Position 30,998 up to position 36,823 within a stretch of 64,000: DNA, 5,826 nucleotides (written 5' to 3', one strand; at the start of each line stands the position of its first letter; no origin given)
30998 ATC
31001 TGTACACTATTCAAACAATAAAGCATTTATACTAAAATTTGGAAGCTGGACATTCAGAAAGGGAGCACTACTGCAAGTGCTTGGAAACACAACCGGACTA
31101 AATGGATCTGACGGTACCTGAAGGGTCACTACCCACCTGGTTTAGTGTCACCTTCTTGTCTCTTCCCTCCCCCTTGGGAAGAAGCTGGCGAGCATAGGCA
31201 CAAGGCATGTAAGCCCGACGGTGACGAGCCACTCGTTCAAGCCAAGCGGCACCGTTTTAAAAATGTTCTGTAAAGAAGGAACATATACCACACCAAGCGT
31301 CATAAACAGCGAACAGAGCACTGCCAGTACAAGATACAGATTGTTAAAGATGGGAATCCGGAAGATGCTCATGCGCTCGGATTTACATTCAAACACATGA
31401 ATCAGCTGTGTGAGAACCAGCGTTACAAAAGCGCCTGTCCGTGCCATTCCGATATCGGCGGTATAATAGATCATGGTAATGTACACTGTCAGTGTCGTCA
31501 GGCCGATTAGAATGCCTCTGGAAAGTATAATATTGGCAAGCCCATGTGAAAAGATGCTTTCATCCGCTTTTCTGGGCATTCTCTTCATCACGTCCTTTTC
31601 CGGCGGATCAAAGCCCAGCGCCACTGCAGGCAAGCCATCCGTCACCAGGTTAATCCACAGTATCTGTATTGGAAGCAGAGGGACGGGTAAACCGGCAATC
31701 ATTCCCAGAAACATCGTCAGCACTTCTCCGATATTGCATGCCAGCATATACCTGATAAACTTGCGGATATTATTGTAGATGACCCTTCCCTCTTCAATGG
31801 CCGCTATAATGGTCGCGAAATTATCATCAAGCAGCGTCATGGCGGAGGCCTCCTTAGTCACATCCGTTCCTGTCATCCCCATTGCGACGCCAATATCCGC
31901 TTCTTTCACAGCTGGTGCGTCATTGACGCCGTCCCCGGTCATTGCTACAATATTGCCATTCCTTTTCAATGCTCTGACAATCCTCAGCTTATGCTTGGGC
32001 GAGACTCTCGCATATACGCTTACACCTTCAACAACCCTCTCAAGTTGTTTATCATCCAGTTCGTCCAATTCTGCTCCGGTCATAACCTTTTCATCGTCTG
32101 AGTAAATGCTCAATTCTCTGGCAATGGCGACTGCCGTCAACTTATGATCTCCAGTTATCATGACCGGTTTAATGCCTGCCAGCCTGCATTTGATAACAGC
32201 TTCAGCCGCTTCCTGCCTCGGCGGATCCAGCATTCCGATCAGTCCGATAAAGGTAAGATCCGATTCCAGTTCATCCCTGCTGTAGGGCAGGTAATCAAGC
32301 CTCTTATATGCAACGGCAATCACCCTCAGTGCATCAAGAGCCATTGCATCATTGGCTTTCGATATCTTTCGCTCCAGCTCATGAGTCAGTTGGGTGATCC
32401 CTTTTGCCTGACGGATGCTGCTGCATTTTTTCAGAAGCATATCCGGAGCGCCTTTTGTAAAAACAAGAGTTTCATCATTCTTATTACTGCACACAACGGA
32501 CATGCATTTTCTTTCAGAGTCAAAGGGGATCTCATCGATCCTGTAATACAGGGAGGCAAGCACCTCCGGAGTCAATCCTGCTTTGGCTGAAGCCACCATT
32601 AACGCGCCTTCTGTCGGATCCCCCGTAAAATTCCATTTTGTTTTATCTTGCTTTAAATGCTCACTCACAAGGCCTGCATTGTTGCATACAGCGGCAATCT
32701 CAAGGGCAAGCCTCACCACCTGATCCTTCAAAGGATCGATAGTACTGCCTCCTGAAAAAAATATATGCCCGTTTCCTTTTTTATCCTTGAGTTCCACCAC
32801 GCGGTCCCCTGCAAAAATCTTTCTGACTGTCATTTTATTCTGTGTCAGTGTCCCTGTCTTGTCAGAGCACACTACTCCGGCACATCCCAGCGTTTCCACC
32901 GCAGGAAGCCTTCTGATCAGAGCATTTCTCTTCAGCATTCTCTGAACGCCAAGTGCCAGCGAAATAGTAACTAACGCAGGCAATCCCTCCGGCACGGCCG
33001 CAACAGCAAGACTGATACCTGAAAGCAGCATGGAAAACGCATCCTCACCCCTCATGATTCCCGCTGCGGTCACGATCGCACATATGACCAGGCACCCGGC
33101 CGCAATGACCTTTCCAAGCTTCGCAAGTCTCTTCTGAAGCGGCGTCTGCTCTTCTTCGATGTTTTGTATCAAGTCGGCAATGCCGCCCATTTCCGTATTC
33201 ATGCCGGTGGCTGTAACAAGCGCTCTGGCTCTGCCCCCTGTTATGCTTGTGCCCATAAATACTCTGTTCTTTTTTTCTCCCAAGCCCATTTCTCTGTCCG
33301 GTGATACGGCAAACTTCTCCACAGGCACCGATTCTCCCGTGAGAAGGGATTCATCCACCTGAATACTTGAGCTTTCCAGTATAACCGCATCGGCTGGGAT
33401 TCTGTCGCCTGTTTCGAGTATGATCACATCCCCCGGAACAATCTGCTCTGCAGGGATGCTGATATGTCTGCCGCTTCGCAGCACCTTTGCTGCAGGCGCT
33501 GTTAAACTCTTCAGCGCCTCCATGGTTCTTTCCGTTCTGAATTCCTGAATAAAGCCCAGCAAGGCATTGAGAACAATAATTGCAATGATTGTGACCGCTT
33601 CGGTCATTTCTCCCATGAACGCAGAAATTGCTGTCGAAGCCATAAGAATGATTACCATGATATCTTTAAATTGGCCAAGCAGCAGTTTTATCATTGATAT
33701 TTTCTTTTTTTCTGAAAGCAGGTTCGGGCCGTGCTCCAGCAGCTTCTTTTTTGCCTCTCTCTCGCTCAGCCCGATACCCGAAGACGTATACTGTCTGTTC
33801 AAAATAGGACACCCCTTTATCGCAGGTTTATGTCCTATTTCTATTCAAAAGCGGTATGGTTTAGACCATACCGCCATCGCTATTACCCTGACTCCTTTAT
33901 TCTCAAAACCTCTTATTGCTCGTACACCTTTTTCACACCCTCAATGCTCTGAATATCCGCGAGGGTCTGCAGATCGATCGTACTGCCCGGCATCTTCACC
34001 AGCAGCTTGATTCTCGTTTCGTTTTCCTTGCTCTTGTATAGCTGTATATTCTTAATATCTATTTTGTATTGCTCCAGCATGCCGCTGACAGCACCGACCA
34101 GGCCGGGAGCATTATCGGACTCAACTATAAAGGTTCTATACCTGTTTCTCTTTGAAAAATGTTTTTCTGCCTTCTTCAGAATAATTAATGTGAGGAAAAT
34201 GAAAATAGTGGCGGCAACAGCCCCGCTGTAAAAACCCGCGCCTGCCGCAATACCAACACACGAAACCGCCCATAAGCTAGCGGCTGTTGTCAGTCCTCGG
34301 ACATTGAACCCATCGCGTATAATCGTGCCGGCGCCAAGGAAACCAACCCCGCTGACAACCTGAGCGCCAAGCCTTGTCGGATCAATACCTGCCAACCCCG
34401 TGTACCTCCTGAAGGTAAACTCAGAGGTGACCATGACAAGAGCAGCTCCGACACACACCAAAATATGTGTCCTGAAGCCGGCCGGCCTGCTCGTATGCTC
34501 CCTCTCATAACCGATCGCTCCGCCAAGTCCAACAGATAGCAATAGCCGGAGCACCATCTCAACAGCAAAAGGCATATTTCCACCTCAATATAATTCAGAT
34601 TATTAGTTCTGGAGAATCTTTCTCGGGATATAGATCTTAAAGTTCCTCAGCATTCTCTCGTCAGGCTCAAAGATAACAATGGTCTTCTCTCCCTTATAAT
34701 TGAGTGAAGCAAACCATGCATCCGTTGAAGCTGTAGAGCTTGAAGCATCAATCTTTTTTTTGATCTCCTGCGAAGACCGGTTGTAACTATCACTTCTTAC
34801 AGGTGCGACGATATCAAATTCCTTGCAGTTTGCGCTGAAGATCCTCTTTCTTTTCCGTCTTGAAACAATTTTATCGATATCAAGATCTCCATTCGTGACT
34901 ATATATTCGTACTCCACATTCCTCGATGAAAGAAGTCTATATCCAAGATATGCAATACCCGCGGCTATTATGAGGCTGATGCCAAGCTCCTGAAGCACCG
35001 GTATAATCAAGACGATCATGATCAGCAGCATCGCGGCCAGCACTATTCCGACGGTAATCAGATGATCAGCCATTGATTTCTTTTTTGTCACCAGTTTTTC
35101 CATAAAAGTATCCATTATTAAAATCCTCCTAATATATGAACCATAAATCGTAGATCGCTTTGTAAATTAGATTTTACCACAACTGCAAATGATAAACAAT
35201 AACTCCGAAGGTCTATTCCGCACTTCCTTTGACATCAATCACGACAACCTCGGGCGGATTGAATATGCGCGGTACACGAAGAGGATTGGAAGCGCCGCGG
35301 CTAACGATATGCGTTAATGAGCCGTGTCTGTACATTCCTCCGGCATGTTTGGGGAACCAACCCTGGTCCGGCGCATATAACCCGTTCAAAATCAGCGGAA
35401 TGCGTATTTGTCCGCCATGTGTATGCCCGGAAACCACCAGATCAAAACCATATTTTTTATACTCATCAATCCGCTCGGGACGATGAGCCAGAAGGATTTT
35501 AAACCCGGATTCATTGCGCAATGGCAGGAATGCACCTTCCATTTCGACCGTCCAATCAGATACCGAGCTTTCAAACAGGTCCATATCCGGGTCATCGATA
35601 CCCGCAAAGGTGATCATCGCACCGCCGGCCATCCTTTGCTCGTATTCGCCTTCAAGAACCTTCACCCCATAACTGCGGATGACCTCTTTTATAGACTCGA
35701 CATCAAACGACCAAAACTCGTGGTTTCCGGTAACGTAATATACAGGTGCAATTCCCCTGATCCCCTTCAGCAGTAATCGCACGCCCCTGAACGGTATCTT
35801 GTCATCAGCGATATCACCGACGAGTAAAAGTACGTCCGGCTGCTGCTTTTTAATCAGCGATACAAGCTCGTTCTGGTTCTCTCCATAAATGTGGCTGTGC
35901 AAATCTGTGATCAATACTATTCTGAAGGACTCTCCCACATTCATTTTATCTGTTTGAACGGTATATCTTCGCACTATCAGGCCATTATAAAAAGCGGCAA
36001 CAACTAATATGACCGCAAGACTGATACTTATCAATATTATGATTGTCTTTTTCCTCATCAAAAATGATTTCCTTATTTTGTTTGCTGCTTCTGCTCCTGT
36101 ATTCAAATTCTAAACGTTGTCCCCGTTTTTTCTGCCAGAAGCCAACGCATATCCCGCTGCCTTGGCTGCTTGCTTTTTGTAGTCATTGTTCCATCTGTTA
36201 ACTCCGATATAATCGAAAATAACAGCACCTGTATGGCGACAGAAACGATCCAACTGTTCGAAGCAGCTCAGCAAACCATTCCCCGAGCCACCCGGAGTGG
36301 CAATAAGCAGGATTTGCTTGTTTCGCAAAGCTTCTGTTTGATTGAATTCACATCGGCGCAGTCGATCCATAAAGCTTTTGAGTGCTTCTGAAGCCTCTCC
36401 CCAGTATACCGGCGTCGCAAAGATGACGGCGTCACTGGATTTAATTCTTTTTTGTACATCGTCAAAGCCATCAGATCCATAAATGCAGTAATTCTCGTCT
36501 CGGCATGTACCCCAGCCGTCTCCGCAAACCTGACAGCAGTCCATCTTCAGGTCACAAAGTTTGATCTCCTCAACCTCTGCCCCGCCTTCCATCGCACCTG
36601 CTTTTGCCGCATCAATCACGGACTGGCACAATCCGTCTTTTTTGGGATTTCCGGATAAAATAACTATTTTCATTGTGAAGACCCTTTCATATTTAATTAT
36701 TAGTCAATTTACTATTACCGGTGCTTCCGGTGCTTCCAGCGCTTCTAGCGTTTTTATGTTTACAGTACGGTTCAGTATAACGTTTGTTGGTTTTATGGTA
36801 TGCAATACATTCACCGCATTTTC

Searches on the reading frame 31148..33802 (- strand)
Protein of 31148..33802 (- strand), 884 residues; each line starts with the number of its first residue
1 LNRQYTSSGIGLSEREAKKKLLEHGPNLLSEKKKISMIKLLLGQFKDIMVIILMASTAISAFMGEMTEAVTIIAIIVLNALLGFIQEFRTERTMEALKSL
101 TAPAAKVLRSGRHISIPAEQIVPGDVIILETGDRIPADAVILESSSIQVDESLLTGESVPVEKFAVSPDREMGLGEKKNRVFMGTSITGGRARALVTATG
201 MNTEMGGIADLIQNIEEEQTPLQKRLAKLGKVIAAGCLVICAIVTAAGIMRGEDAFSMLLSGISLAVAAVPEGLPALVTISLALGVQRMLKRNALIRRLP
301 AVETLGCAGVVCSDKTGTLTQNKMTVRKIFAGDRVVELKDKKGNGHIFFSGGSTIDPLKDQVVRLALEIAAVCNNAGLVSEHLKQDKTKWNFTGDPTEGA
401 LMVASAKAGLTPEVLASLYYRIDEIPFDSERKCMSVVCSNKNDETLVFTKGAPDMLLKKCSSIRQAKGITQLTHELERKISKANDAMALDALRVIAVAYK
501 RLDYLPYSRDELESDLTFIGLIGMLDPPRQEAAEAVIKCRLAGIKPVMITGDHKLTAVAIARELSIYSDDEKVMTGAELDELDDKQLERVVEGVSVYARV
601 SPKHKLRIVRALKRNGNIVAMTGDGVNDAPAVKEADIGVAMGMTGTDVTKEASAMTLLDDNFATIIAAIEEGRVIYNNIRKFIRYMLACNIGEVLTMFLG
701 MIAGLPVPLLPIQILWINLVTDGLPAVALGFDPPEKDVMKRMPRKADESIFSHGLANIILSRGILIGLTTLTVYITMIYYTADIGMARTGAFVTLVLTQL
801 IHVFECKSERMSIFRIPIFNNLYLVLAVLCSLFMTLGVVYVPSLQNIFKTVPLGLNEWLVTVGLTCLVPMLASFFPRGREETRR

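Call 45: search_protein_families(library=pfam, proteins=[window:31148-33802:-], max_evalue=0.00001)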
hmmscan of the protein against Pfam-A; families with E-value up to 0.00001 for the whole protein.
window:31148-33802:- (884 aa): 5 families
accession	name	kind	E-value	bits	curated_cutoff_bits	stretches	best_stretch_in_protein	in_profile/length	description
PF00122.25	E1-E2_ATPase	-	5e-58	196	28.1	1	99-292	1-181/181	E1-E2 ATPase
PF00689.26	Cation_ATPase_C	-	3.9e-52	177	27.3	1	706-869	1-166/175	Cation transporting ATPase, C-terminus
PF13246.12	Cation_ATPase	-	9.4e-24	83.7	21.7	1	371-463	1-91/91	Cation transport ATPase (P-type)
PF00702.32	Hydrolase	-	7.3e-17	62.8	26.4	1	470-636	44-191/191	haloacid dehalogenase-like hydrolase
PF00690.31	Cation_ATPase_N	-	5.9e-14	51.9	20.4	1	6-60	15-69/69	Cation transporter/ATPase, N-terminus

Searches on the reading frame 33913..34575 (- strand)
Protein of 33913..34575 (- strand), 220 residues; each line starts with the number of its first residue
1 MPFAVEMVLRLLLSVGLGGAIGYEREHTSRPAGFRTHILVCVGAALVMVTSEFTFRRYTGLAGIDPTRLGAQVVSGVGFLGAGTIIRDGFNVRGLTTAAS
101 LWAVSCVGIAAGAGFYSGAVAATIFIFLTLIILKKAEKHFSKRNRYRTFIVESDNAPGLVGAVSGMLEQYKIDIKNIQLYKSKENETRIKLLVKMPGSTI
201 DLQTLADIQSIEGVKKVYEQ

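Call 46: search_protein_families(library=pfam, proteins=[window:33913-34575:-], max_evalue=0.00001)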
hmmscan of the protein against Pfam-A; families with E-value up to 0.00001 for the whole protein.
window:33913-34575:- (220 aa): 1 family
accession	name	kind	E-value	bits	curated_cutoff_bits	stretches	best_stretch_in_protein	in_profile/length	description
PF02308.21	MgtC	-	2.3e-41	141.4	31.4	1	11-138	1-120/121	MgtC family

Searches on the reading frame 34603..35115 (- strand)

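Call 46: search_protein_families(library=pfam, proteins=[window:34603-35115:-], max_evalue=0.00001)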
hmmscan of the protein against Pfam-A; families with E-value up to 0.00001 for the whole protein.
window:34603-35115:- (170 aa): 1 family
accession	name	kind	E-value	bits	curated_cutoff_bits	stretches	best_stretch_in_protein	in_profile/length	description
PF19601.4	DUF6106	-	4e-11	43.6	25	1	3-163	7-167/173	Family of unknown function (DUF6106)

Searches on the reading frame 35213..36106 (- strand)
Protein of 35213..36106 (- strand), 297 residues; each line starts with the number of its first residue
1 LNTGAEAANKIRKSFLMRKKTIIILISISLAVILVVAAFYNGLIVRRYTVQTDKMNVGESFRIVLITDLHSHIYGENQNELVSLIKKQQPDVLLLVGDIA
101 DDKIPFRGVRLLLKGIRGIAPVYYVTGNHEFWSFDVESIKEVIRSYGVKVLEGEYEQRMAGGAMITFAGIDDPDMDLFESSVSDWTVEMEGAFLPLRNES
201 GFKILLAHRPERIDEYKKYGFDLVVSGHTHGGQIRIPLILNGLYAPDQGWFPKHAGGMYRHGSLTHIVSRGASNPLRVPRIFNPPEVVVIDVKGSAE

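Call 46: search_protein_families(library=pfam, proteins=[window:35213-36106:-], max_evalue=0.00001)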
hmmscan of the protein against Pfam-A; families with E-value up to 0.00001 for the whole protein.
window:35213-36106:- (297 aa): 2 families
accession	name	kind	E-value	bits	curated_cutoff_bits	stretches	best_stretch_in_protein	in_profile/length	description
PF00149.33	Metallophos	-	3.8e-16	60.5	21.5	1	61-231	1-190/191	Calcineurin-like phosphoesterase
PF12850.12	Metallophos_2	-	1e-07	32.5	27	1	62-232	2-119/154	Calcineurin-like phosphoesterase superfamily domain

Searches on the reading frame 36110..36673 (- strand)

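Call 46: search_protein_families(library=pfam, proteins=[window:36110-36673:-], max_evalue=0.00001)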
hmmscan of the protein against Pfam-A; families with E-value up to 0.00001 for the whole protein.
window:36110-36673:- (187 aa): 2 families
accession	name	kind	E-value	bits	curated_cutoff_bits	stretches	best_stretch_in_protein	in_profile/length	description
PF03358.20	FMN_red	-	5.3e-25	88.2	24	1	1-151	1-138/152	NADPH-dependent FMN reductase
PF02525.22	Flavodoxin_2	-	2.3e-15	57.3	27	1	1-166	1-183/198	Flavodoxin-like fold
